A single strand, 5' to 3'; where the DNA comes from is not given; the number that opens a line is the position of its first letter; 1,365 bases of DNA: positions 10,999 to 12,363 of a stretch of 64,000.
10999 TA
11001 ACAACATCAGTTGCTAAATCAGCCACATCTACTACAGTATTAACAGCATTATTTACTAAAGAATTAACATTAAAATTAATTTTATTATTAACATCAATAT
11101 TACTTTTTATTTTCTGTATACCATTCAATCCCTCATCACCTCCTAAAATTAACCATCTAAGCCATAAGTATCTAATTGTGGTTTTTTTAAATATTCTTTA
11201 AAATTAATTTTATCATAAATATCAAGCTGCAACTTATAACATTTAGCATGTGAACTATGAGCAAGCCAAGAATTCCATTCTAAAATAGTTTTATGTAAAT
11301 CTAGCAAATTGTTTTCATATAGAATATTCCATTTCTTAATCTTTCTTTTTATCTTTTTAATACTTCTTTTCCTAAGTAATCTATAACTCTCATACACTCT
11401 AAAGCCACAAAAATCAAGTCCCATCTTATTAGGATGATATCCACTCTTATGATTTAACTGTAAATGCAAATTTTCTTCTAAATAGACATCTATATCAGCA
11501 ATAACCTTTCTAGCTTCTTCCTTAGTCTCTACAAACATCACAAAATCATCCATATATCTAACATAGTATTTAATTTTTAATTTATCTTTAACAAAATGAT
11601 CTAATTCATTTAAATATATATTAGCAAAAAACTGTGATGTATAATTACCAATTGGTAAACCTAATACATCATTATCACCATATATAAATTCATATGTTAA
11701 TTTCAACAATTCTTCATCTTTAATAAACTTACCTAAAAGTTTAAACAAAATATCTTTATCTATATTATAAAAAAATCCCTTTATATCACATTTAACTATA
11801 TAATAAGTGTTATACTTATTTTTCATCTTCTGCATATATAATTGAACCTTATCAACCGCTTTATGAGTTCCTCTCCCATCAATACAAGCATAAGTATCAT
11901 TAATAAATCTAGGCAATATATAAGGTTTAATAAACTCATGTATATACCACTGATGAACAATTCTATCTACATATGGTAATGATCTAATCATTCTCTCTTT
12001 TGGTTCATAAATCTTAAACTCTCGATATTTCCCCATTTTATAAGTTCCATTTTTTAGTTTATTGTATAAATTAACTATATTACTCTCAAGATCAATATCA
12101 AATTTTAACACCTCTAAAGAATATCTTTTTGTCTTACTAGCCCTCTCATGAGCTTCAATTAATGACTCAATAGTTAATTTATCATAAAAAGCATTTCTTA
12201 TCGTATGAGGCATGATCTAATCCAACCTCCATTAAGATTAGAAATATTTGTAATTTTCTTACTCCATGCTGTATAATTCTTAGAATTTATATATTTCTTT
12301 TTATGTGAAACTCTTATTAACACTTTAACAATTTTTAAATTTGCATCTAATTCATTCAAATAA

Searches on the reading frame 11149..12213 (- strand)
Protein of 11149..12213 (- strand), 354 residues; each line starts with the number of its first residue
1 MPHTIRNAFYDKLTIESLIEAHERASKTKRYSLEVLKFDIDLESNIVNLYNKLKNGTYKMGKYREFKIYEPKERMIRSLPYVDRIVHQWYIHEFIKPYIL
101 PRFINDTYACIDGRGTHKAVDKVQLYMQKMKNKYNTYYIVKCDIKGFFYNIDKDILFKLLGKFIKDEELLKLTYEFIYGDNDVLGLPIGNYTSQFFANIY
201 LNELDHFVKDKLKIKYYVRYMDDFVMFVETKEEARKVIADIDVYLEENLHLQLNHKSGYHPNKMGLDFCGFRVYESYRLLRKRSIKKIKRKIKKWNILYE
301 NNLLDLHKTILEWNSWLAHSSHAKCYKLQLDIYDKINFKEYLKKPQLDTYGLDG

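Call 7: search_protein_families(library=pfam, proteins=[window:11149-12213:-], max_evalue=0.01)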
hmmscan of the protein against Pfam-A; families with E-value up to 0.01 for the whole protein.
window:11149-12213:- (354 aa): 1 family
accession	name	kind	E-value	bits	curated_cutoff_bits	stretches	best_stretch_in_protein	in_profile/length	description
PF00078.32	RVT_1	-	9.7e-18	65.1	29.6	1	72-255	8-186/205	Reverse transcriptase (RNA-dependent DNA polymerase)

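Call 10: find_related_loci(query=window:11149-12213:-, collection=viral_contigs, flank=10000)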
Query window:11149-12213:- (354 aa) in viral_contigs; peptide patterns used: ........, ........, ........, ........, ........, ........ (x = any residue, [..] = any of these).
9 stretches matched a pattern, but none encodes a relative of the query by tblastn (E <= 1e-3).

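Call 11: find_encoding_contigs(protein=window:11149-12213:-, flank=10000, max_places=10)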
Protein window:11149-12213:- (354 aa): 18 contigs read that carry it; 10 places shown.
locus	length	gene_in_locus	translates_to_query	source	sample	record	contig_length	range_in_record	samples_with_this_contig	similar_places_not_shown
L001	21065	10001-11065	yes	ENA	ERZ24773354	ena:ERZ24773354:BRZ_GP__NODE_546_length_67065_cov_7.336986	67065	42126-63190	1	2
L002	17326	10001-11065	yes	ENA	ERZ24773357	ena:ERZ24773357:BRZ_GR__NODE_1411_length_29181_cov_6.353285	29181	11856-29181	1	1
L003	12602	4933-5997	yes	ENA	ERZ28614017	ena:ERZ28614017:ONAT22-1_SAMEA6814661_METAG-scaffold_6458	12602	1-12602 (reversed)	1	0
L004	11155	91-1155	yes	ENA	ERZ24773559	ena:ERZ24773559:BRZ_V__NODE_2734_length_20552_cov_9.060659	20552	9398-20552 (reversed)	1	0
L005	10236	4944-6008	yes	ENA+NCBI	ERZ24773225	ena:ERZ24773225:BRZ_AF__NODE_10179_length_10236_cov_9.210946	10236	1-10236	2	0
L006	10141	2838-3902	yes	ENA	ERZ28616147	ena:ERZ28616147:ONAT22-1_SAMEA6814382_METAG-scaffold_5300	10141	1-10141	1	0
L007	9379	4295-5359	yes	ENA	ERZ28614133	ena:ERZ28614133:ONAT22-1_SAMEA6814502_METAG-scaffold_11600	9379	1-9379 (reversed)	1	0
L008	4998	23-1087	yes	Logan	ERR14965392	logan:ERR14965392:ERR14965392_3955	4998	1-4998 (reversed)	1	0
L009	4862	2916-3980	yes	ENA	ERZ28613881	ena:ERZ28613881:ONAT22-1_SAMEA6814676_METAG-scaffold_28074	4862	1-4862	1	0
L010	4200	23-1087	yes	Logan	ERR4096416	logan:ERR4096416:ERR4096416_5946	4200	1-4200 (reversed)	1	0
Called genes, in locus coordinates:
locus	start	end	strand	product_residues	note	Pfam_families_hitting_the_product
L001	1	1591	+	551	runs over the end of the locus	PF00485:PRK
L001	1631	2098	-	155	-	PF06094:GGACT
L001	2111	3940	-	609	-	PF12224:Amidoligase_2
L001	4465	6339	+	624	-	-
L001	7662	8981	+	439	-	PF01637:ATPase_2 (faint), PF13173:AAA_14, PF13635:DUF4143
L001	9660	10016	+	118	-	PF22296:bAvd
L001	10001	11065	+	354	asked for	PF00078:RVT_1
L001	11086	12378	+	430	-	PF13529:Peptidase_C39_2, PF12385:Peptidase_C70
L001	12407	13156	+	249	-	PF00303:Thymidylat_synt (faint)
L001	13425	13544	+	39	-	-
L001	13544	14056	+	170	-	-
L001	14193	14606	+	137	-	PF00164:Ribosom_S12_S23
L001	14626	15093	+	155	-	PF00177:Ribosomal_S7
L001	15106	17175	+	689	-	PF00009:GTP_EFTU, PF03144:GTP_EFTU_D2, PF22042:EF-G_D2, PF14492:EFG_III, PF16658:RF3_C, PF03764:EFG_IV, PF00679:EFG_C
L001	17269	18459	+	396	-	PF00009:GTP_EFTU, PF03144:GTP_EFTU_D2, PF03143:GTP_EFTU_D3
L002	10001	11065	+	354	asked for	PF00078:RVT_1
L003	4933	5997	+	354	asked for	PF00078:RVT_1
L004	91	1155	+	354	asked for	PF00078:RVT_1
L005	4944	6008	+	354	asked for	PF00078:RVT_1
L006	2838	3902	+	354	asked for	PF00078:RVT_1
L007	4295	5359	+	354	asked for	PF00078:RVT_1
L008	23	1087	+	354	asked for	PF00078:RVT_1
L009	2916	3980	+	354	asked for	PF00078:RVT_1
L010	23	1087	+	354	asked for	PF00078:RVT_1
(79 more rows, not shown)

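Call 64: search_protein_families(library=ncbifam, proteins=[window:11149-12213:-], max_evalue=0.01)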
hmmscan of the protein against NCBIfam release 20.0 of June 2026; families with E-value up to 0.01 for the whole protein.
window:11149-12213:- (354 aa): 5 families
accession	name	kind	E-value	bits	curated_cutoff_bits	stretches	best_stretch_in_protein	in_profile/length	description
TIGR04416.1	group_II_RT_mat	equivalog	2.5e-34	119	300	1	37-316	27-317/353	group II intron reverse transcriptase/maturase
NF041747.1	Drt3a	equivalog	7.6e-16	58.4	200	1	134-257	108-235/412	antiviral reverse transcriptase Drt3a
NF038233.2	retron_St85_RT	exception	1.6e-14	53.9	235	1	135-297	87-255/289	retron St85 family RNA-directed DNA polymerase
NF041746.1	Drt2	equivalog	6.9e-10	38.7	390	1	177-294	215-342/416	antiviral reverse transcriptase Drt2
NF041749.1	Drt4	equivalog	1.6e-09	37.3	450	1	179-256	188-262/489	antiviral reverse transcriptase Drt4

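Call 66: search_solved_structures(query=window:11149-12213:-, max_evalue=0.001)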
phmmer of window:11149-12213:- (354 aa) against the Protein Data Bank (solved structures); distinct sequences matched with E-value up to 0.001: 11.
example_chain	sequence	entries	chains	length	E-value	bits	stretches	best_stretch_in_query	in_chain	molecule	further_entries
8ub7_A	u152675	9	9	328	4.2e-48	167.7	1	7-314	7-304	Reverse transcriptase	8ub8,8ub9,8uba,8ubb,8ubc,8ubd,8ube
6ar1_A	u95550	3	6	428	1.2e-19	74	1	46-294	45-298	GsI-IIC RT | Trt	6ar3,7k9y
7uim_D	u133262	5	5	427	1.5e-17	67.1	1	45-313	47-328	Group II intron reverse transcriptase/maturase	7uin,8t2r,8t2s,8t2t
5hhl_A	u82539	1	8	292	5.6e-17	65.3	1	45-276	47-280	Retron-type reverse transcriptase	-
5hhj_A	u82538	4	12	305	3.2e-16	62.8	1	52-275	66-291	Retron-type reverse transcriptase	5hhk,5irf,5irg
5g2x_C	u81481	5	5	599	4.2e-12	49.2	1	43-216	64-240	GROUP II INTRON-ENCODED PROTEIN LTRA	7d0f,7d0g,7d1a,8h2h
8bgj_A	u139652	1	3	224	1.4e-10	44.2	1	100-229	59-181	RNA-directed DNA polymerase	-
6me0_C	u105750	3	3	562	1e-08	38.1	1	136-294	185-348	Maturase reverse transcriptase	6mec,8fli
9z6y_A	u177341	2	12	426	7.3e-08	35.3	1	133-249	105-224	Drt3a reverse transcriptase protein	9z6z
9wy8_A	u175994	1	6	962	8.3e-05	25.2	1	182-255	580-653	Maltose/maltodextrin-binding periplasmic protein,Reverse transcriptase domain-containing p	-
9e8z_H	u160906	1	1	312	0.00069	22.2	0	130-227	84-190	Retron Ec83 reverse transcriptase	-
